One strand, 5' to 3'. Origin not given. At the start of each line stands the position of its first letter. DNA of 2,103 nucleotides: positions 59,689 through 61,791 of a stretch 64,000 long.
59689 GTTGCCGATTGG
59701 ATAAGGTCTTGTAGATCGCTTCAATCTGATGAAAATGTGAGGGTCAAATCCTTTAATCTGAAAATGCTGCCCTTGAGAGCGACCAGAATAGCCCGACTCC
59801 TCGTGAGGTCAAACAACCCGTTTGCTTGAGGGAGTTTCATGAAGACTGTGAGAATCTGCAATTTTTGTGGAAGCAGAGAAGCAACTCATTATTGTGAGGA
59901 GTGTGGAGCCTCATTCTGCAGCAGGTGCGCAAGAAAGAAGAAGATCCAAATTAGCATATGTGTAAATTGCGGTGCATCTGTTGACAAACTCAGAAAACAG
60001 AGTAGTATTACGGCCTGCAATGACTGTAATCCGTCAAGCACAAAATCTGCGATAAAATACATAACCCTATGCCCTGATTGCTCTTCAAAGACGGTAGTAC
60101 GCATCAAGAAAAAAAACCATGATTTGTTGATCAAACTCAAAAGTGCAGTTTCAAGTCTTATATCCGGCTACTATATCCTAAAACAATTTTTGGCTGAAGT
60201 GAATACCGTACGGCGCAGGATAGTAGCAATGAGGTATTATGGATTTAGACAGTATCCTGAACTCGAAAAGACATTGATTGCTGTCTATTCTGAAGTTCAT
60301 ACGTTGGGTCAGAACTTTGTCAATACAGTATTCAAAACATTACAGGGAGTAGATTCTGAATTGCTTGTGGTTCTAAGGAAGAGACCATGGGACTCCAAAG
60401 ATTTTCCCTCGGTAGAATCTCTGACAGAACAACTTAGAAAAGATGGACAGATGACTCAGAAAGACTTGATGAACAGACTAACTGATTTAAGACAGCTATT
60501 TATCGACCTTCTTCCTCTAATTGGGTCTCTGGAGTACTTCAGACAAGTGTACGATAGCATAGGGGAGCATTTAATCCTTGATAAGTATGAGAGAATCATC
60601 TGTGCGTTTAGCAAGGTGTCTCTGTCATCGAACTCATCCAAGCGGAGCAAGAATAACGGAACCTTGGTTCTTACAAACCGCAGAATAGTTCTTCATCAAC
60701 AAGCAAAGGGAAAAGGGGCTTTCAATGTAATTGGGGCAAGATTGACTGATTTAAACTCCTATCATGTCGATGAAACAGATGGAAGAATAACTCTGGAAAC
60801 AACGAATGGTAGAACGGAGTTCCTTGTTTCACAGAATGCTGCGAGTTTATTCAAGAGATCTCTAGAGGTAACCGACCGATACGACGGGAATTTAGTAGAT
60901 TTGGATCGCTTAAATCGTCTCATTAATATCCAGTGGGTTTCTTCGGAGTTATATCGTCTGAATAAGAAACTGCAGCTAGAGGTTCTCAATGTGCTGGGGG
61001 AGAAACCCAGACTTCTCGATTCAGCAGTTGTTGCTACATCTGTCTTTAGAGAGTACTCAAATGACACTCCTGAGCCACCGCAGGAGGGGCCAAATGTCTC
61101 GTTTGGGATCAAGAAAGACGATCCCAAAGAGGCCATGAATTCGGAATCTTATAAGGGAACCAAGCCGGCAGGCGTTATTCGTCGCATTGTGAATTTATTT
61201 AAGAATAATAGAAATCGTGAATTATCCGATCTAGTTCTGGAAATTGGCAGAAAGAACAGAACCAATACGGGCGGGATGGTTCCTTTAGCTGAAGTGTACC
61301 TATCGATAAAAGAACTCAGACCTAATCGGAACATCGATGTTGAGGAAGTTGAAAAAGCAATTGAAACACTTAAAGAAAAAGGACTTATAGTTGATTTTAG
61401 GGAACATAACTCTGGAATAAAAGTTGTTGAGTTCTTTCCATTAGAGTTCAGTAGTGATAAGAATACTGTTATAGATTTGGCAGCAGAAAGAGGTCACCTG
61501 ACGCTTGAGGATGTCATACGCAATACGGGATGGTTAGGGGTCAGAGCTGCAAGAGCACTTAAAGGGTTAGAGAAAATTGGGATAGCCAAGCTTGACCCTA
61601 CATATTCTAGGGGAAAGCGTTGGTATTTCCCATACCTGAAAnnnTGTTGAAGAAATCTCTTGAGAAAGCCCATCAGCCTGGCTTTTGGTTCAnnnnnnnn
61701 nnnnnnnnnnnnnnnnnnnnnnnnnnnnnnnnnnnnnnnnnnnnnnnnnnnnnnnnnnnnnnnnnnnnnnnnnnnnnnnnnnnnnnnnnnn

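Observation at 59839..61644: Vps36-like ESCRT-II protein with N-terminal multi-zinc-ribbon module and GLUE/PH-like domain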

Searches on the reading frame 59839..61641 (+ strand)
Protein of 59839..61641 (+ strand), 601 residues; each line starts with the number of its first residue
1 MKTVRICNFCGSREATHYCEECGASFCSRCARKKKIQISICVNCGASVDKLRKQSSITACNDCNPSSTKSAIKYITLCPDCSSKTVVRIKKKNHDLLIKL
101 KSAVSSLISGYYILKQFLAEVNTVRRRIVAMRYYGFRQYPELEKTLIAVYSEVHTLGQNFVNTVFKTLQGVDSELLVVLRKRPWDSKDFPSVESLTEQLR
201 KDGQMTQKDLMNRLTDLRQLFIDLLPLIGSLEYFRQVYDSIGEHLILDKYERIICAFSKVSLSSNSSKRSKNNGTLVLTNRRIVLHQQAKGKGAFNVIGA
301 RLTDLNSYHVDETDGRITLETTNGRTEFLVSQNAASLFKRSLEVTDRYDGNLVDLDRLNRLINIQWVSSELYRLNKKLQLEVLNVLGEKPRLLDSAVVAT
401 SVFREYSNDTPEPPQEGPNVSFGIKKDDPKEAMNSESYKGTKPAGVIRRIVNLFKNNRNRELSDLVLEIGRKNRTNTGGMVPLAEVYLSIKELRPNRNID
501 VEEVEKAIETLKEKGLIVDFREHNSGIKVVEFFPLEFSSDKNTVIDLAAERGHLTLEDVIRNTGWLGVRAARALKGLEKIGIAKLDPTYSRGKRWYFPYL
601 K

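Call 4: search_protein_families(library=pfam, proteins=[window:59839-61641:+], max_evalue=10)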
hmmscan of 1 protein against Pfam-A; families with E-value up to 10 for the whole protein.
window:59839-61641:+ (601 aa): 13 families
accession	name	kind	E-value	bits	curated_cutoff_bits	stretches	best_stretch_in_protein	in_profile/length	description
PF04157.22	EAP30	-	1.8e-11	44.6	26.8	1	460-585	90-217/219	EAP30/Vps36 family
PF11605.14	Vps36_ESCRT-II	-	0.00018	22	24.1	1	246-290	9-54/92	Vacuolar protein sorting protein 36 Vps36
PF00643.29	zf-B_box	-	0.0013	19.2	24.1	1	4-31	3-30/42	B-box zinc finger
PF22586.1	ANCHR-like_BBOX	-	0.003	18.1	27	1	7-34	2-28/39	ANCHR-like B-box zinc-binding domain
PF20024.5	DUF6432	-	0.0041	17.8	29.6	1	488-519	29-60/97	Family of unknown function (DUF6432)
PF14470.12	bPH_3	-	0.0072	17.2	23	1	247-321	1-71/95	Bacterial PH domain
PF21120.3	MCM_WH_arc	-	0.0073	16.8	26.1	1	466-518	6-55/63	Archaeal MCM, winged-helix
PF11765.13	Hyphal_reg_CWP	-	0.078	12.3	28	1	258-355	150-242/328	Hyphally regulated cell wall protein N-terminal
PF01687.23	Flavokinase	-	0.11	13.1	19.6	1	126-208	52-122/124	Riboflavin kinase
PF01363.27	FYVE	-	0.58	10.7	27.8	1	3-65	7-63/67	FYVE zinc finger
PF13920.12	zf-C3HC4_3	-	1.9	8.8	27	1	5-50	3-48/49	Zinc finger, C3HC4 type (RING finger)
PF18912.6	DZR_2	-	2.5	8.4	27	0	7-63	10-55/56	Double zinc ribbon domain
PF12773.13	DZR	-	8.9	7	27.3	1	7-45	1-45/45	Double zinc ribbon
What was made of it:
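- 60574..60876 (+): aa 246-346: PH-like domain of the GRAM/GLUE/bacterial-PH type, not split. Pfam: PF11605 22 bits, bPH_3 (call 4).
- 61174..61641 (+): aa 446-601: EAP30/Vps22-type tandem winged-helix (WH1 about aa 457-531, WH2 about aa 539-596). Pfam EAP30 above the cut-off (call 4).
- On Eukaryotic Vps36 (ESCRT-II subunit): PF11605 scores 22.0 bits against a cut-off of 24.1 and covers only aa 246-290 (call 4). PF04157 E 1.8e-11 (call 4).
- On Asgard Znr_CC_PH_SB (cog.011556): The target has no Vps23_core, CdvA or VPS28 hit (call 4).
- On EAP30/Vps22 (PF04157): 44.6 bits against 26.8 (call 4).
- Checked: C-terminus: Pfam EAP30 at aa 460-585, E 1.8e-11, 44.6 bits against a cut-off of 26.8 (call 4).
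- The fusion lacks the N-terminal helical region of EAP30: the Pfam match starts at profile position 90 of 219 (call 4). The Pfam GLUE model is the best PH-type Pfam hit for the target (call 4). The EAP30 N-terminal helical region is missing (call 4).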

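Call 8: find_homologous_proteins(query=window:59839-61641:+)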
Query window:59839-61641:+ (601 aa): 3 proteins with E <= 0.001 among 8000 candidates.
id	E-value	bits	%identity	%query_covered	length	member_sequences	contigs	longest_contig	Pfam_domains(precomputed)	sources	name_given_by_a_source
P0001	0.0e+0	1345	100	100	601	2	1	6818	PF04157.23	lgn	-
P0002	0.0e+0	1013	75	100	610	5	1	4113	PF04157.23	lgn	-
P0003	1.5e-253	861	64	100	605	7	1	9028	PF04157.23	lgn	-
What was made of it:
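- Tried and rejected: The single-sequence word-index search found only three relatives (call 8).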

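Call 26: search_protein_families(library=ncbifam, proteins=[window:59839-61641:+], max_evalue=1)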
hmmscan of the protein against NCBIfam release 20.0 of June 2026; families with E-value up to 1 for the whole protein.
window:59839-61641:+ (601 aa): 1 family
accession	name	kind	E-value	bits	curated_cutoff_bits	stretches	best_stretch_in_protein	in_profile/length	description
NF008243.0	PRK11019.1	equivalog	0.63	10.5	96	0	12-56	32-75/88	DksA/TraR family C4-type zinc finger protein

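Call 27: search_solved_structures(query=A1, max_evalue=10, show_alignments=3)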
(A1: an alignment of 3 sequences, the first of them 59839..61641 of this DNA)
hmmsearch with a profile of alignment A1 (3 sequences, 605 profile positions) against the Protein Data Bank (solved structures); distinct sequences matched with E-value up to 10: 14.
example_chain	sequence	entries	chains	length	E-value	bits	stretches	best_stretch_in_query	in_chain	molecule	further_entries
1u5t_A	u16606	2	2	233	6.5e-07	31.5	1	435-589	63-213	appears to be functionally related to SNF7; Snf8p | VPS22, YPL002C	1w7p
3cuq_A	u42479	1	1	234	1.5e-05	26.9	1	469-592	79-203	Vacuolar-sorting protein SNF8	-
2zme_A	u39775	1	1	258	1.9e-05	26.6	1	469-592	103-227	Vacuolar-sorting protein SNF8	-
2v6z_M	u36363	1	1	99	0.013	17.2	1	225-274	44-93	DNA POLYMERASE EPSILON SUBUNIT 2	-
2en8_A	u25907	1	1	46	0.042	15.6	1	10-45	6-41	Zinc finger protein 224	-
5vbn_A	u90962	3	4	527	0.2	13.4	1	229-274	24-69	DNA polymerase epsilon subunit 2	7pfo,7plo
3cuq_B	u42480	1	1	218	0.24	13.1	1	479-591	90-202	Vacuolar protein-sorting-associated protein 36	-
2zme_B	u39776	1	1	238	0.26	13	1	479-591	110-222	Vacuolar protein-sorting-associated protein 36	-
4q25_A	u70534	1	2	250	0.5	12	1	112-198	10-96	Phosphate-specific transport system accessory protein PhoU homolog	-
2n94_A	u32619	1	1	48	1.7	10.3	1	6-38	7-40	Box C/D snoRNA protein 1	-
6tly_A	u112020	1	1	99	2.5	9.7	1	15-51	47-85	Protein kinase, putative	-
6w9n_A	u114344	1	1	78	5.8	8.5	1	13-44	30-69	WD repeat and FYVE domain-containing protein 3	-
2naa_A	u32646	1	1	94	7.3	8.2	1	6-29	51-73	Histone-lysine N-methyltransferase, H3 lysine-36 and H4 lysine-20 specific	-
1hyi_A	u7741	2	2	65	9.3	7.9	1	4-44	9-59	ENDOSOME-ASSOCIATED PROTEIN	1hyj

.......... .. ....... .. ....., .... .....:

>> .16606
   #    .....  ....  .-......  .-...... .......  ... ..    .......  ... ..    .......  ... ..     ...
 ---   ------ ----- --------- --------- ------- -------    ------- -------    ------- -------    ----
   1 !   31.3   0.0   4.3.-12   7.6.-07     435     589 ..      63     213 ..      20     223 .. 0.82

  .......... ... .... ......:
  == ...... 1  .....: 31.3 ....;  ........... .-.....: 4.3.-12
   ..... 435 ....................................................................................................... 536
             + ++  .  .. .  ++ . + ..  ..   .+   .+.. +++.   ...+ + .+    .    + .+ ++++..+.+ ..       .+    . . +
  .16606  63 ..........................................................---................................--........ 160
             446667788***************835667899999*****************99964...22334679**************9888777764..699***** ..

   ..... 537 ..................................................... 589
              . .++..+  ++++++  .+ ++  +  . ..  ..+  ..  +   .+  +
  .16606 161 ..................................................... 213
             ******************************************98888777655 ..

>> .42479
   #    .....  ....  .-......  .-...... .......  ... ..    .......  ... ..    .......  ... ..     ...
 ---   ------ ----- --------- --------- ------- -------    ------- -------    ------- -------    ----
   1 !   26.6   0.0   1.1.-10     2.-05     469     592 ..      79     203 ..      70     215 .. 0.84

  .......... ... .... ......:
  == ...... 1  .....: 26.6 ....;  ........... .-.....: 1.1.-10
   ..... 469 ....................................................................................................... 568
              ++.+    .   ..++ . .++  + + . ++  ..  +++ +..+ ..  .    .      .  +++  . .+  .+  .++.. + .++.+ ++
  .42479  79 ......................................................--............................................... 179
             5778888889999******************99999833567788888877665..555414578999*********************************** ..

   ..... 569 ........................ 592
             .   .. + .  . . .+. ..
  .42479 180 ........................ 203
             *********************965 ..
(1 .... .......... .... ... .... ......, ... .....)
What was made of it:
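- On Eukaryotic Vps36 (ESCRT-II subunit): Profile of the three full-length relatives: Vps22 31.5 and 26.9 bits, Vps36 13.1 (call 27).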

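Call 28: search_protein_representatives(alignment_id=A1)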
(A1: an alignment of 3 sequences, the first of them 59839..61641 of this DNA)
Query: 3 sequences, 605 profile positions. Proteins with E-value up to 0.001 (for the whole library): 250; up to 1e-10: 134; up to 1e-30: 10. The best 150 are listed.
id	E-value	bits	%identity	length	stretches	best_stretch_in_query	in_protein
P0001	0.0e+00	1256.5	-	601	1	1-605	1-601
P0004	1.3e-37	146.2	-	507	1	7-382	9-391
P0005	1.8e-35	139.1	-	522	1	5-388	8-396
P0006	1.8e-35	139.0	-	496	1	6-382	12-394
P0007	9.3e-35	136.7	-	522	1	5-363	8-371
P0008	4.0e-34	134.6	-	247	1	443-602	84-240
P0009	3.4e-32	128.3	-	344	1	462-603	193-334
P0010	6.8e-31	123.9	-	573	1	6-370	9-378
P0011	6.9e-31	123.9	-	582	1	6-387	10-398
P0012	7.0e-31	123.9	-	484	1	7-357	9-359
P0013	1.3e-29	119.7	-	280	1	6-261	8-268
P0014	4.8e-29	117.8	-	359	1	447-602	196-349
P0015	8.4e-28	113.7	-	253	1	5-244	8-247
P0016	1.1e-27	113.3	-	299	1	463-603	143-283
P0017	3.2e-27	111.8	-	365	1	454-602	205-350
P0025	5.7e-25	104.4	-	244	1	476-603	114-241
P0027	1.3e-24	103.1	-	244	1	465-603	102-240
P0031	8.9e-24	100.4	-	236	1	466-603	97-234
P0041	5.5e-22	94.5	-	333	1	459-603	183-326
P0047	1.5e-20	89.7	-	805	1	479-603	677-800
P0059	5.0e-19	84.8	-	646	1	6-400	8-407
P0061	7.1e-19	84.3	-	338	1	356-603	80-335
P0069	3.4e-17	78.7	-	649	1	5-400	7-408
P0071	6.0e-17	77.9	-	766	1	448-602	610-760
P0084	1.5e-15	73.2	-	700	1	3-371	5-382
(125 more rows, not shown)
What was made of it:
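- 60877..61023 (+): aa 347-395: helices that end the conserved N-terminal module shared with Znr_CC_PH_SB. Matches of family members to the profile extend to position about 380-400 (call 28).
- On Asgard Znr_CC_PH_SB (cog.011556): Profile matches over positions 5-400 with E down to 1e-37 (call 28).
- Tried and rejected: The exhaustive HMM search was needed to see the two homology classes (call 28).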

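Call 44: find_encoding_contigs(protein=P0003, flank=10000, max_places=3)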
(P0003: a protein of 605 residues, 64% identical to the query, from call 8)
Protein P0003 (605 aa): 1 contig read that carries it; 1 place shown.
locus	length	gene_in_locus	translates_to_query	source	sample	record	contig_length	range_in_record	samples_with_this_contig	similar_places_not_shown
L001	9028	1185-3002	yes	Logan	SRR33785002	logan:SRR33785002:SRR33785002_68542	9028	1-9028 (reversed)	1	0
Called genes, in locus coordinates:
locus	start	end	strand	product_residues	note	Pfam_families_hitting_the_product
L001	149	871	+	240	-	PF00149:Metallophos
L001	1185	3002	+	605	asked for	PF04157:EAP30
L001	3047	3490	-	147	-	PF21473:OB_Ssb-like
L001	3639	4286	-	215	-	PF03357:Snf7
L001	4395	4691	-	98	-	-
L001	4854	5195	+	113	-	PF14864:Alkyl_sulf_C (weak), PF02036:SCP2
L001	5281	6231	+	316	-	PF00389:2-Hacid_dh, PF02826:2-Hacid_dh_C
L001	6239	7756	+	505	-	PF00370:FGGY_N, PF02782:FGGY_C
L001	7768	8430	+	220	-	PF00596:Aldolase_II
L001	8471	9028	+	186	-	?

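Call 45: find_encoding_contigs(protein=P0002, flank=10000, max_places=3)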
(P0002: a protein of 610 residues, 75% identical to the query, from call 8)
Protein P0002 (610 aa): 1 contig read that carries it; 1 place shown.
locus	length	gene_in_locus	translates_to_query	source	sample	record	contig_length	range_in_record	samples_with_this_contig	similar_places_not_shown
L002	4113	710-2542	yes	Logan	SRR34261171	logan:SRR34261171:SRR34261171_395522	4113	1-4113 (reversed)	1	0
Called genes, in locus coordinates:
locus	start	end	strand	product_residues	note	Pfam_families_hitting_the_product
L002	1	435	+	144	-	?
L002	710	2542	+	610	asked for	PF04157:EAP30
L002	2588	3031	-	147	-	PF21473:OB_Ssb-like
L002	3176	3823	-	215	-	PF03357:Snf7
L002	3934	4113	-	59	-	?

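Call 46: find_related_loci(query=window:59839-61641:+, collection=genome_contigs, flank=10000)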
Query window:59839-61641:+ (601 aa) in genome_contigs; peptide patterns used: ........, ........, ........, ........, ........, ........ (x = any residue, [..] = any of these).
562 stretches matched a pattern, but none encodes a relative of the query by tblastn (E <= 1e-3).
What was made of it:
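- Tried and rejected: The first genome_contigs scan, with the single protein, found nothing (call 46).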
